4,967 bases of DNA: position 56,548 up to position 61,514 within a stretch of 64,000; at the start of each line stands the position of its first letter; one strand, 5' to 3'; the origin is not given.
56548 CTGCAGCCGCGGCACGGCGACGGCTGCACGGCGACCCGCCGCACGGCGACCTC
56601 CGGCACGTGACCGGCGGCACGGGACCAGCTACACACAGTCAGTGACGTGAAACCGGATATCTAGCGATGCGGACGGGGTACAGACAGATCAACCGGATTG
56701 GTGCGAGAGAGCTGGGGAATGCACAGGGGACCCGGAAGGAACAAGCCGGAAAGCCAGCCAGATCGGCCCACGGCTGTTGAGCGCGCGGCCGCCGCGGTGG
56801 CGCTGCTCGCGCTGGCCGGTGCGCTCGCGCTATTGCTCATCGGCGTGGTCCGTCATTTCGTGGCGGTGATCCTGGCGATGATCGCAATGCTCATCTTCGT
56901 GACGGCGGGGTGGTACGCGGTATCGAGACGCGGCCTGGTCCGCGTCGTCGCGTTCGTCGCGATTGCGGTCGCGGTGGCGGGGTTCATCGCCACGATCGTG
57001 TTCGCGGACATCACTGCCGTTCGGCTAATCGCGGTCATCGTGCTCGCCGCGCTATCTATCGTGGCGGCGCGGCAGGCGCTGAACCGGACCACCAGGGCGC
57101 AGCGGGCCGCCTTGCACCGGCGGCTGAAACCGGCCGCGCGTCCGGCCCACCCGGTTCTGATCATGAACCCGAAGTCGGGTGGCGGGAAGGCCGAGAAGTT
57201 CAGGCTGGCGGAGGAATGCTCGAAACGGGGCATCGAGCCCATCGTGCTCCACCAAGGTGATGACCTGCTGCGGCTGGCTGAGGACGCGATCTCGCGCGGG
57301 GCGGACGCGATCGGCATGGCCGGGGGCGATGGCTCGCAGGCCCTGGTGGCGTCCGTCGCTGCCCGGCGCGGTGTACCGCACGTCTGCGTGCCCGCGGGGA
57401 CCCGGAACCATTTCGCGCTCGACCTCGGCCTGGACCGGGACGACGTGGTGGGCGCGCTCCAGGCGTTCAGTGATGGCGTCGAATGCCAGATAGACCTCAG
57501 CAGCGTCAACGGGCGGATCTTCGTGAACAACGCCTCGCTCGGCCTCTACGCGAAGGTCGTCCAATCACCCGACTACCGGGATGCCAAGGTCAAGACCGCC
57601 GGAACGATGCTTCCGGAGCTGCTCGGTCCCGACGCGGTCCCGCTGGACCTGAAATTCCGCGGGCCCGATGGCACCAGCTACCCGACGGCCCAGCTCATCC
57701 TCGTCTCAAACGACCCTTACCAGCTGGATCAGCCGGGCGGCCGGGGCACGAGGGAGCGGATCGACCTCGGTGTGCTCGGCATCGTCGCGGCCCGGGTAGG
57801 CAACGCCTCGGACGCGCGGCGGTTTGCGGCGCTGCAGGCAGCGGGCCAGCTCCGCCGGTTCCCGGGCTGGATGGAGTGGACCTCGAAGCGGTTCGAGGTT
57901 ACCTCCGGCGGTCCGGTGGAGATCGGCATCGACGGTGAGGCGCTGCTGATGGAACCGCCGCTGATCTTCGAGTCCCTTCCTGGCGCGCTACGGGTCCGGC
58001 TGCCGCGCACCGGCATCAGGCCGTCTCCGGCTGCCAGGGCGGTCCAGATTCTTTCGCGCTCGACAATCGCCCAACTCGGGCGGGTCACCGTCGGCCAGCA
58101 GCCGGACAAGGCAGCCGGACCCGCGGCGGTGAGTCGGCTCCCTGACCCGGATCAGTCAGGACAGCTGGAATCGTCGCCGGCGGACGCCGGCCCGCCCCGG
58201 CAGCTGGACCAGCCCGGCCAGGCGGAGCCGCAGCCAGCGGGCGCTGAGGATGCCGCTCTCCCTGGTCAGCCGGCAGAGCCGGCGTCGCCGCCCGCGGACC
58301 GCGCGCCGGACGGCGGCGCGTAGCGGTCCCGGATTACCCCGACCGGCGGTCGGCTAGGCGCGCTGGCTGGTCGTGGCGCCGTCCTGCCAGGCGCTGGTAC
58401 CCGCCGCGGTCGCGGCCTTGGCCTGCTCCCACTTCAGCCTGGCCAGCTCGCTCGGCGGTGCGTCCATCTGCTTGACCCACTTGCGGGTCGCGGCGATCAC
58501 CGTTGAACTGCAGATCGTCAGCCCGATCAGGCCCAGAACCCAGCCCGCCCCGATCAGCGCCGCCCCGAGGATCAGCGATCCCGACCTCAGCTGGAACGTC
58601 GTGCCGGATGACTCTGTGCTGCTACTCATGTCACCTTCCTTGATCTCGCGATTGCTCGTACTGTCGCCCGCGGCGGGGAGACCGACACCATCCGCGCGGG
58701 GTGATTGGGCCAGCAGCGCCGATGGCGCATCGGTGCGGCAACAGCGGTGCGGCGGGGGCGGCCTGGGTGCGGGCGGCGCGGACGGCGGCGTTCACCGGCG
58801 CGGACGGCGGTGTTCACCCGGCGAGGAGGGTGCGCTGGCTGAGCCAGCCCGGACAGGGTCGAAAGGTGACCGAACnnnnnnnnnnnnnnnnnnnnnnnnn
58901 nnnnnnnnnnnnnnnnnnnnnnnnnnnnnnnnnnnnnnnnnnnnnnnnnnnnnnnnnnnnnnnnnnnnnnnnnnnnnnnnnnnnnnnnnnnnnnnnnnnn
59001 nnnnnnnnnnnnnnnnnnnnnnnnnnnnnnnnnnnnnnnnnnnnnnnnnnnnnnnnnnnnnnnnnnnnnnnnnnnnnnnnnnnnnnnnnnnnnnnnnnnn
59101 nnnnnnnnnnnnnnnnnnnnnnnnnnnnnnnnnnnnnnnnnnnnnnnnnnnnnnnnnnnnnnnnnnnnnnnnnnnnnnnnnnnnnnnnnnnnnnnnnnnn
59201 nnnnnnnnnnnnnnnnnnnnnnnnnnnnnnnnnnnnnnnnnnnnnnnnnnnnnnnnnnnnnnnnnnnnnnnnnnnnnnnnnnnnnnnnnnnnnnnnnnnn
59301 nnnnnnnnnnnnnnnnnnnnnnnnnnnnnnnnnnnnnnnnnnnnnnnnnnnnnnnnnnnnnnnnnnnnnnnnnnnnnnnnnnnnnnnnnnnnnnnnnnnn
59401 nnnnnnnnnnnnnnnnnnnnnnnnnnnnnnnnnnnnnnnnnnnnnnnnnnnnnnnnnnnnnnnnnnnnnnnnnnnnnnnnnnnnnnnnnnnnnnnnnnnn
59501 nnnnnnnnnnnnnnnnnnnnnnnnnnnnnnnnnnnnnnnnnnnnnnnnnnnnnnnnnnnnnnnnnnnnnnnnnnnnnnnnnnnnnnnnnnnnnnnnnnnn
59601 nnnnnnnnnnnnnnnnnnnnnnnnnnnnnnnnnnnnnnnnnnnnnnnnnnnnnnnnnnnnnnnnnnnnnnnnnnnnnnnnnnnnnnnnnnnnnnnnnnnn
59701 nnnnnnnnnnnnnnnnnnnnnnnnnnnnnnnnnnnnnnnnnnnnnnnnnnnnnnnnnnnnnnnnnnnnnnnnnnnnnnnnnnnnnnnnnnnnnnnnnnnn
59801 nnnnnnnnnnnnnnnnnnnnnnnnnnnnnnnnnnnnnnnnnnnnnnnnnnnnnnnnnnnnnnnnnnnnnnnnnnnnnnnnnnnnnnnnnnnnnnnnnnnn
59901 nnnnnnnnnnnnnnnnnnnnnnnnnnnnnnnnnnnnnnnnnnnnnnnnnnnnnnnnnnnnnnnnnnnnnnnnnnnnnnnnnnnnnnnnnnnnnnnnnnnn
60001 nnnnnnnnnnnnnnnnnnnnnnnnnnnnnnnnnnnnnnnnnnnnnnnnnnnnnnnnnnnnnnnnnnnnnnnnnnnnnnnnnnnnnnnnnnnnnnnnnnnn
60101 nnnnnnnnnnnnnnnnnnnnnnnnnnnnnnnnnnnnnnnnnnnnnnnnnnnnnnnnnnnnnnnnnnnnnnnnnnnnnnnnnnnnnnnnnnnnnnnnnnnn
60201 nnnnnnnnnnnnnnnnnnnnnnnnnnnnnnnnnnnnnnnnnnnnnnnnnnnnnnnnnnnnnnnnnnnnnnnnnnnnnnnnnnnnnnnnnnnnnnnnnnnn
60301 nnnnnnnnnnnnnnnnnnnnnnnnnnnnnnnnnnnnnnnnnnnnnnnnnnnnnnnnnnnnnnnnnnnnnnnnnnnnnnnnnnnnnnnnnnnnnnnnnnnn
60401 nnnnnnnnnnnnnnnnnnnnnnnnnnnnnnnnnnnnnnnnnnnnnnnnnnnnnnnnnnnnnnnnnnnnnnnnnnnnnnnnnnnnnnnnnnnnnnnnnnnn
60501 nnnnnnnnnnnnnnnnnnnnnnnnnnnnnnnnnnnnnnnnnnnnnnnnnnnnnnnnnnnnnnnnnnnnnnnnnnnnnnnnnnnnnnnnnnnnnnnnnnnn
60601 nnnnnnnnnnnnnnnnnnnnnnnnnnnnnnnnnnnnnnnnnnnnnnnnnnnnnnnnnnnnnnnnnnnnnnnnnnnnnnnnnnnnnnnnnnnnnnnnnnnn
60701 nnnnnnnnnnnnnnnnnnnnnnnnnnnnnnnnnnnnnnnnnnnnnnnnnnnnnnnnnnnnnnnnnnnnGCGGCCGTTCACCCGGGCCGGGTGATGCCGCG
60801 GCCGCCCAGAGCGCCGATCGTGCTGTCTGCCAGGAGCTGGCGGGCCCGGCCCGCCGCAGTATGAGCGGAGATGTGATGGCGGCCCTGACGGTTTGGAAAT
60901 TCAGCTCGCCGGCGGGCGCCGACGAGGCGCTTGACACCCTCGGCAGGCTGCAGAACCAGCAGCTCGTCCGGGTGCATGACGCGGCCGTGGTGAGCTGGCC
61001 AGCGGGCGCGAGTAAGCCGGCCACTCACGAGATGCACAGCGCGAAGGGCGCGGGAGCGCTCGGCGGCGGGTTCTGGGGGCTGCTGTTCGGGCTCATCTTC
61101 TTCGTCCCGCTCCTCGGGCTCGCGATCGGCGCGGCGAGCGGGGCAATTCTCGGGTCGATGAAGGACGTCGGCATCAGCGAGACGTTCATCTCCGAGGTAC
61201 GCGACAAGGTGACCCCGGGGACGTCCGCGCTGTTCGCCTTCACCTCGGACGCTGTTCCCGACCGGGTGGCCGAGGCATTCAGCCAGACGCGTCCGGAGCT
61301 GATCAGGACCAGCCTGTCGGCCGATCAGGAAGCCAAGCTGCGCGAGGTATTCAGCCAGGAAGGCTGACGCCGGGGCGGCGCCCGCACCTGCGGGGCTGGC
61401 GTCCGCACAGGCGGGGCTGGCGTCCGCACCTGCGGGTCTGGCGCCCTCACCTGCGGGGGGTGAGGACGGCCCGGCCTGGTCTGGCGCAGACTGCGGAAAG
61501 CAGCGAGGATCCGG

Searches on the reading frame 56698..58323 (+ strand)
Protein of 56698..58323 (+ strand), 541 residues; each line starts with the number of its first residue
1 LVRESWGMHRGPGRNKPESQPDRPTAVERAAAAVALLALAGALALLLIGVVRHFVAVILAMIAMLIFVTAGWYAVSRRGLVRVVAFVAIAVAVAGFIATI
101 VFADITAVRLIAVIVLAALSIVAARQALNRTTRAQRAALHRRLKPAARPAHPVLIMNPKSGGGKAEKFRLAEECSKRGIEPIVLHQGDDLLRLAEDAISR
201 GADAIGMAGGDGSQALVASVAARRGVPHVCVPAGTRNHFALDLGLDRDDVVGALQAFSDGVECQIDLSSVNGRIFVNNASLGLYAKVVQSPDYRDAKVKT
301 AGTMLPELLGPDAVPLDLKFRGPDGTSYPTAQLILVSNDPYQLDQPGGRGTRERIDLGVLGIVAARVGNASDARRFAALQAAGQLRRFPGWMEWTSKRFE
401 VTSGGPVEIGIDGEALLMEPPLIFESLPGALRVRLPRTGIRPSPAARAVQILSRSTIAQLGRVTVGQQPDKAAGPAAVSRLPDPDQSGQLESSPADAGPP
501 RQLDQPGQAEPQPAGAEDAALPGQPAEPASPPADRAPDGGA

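Call 4: search_protein_families(library=pfam, proteins=[window:56698-58323:+], max_evalue=0.01)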
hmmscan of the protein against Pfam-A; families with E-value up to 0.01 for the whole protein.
window:56698-58323:+ (541 aa): 2 families
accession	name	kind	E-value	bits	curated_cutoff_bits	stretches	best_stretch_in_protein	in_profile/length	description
PF00781.29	DAGK_cat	-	7.9e-17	61.5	23.6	1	153-269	3-124/125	Diacylglycerol kinase catalytic domain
PF01513.26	NAD_kinase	-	2.7e-05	24.9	25.5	1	125-240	10-111/130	ATP-NAD kinase N-terminal domain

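Call 5: search_protein_families(library=ncbifam, proteins=[window:56698-58323:+], max_evalue=0.01)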
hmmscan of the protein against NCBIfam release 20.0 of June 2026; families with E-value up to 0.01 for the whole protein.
window:56698-58323:+ (541 aa): 11 families
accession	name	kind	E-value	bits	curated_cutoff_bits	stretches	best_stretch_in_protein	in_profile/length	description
NF040993.1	MamU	equivalog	3.5e-26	92.3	400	1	190-436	47-295/296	lipid kinase MamU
NF002033.0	PRK00861.1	subfamily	3.1e-21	75.4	293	1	151-298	13-161/328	putative lipid kinase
NF009604.0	PRK13057.1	equivalog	2.5e-20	72.7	274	1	151-290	10-149/302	lipid kinase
TIGR00147.1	TIGR00147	subfamily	3.7e-18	65.5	118.65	1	154-436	6-295/296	YegS/Rv2252/BmrU family lipid kinase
NF009602.0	PRK13054.1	equivalog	6.9e-13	48.4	284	1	184-437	39-294/301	lipid kinase YegS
NF008882.0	PRK11914.1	equivalog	1.1e-12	47.7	302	1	153-271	12-134/306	diacylglycerol kinase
NF009874.0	PRK13337.1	equivalog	2.2e-10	39.9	385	1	188-287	45-145/305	diacylglycerol kinase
TIGR03702.1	lip_kinase_YegS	equivalog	5.6e-10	38.8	387.45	1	184-290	35-145/295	lipid kinase YegS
NF009605.0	PRK13059.1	equivalog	8.6e-10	38.1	313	1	181-292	37-148/295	putative lipid kinase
NF009025.0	PRK12361.1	equivalog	1.2e-08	33.7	505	1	134-297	224-394/546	hypothetical protein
NF009603.0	PRK13055.1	subfamily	1.8e-08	33.7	342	1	193-287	51-148/335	diacylglycerol kinase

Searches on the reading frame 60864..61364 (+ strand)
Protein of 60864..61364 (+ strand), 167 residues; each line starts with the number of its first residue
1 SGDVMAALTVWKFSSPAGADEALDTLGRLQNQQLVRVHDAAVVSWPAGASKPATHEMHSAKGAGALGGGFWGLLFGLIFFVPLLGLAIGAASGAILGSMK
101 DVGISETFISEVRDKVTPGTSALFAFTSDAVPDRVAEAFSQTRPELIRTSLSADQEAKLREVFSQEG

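Call 86: search_protein_families(library=pfam, max_evalue=0.001, proteins=[window:60864-61364:+])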
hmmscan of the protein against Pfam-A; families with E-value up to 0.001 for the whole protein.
window:60864-61364:+ (167 aa): 1 family
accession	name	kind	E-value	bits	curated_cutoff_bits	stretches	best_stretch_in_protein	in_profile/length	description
PF06897.17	DUF1269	-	8.3e-37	126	26.9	1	65-163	1-99/100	Protein of unknown function (DUF1269)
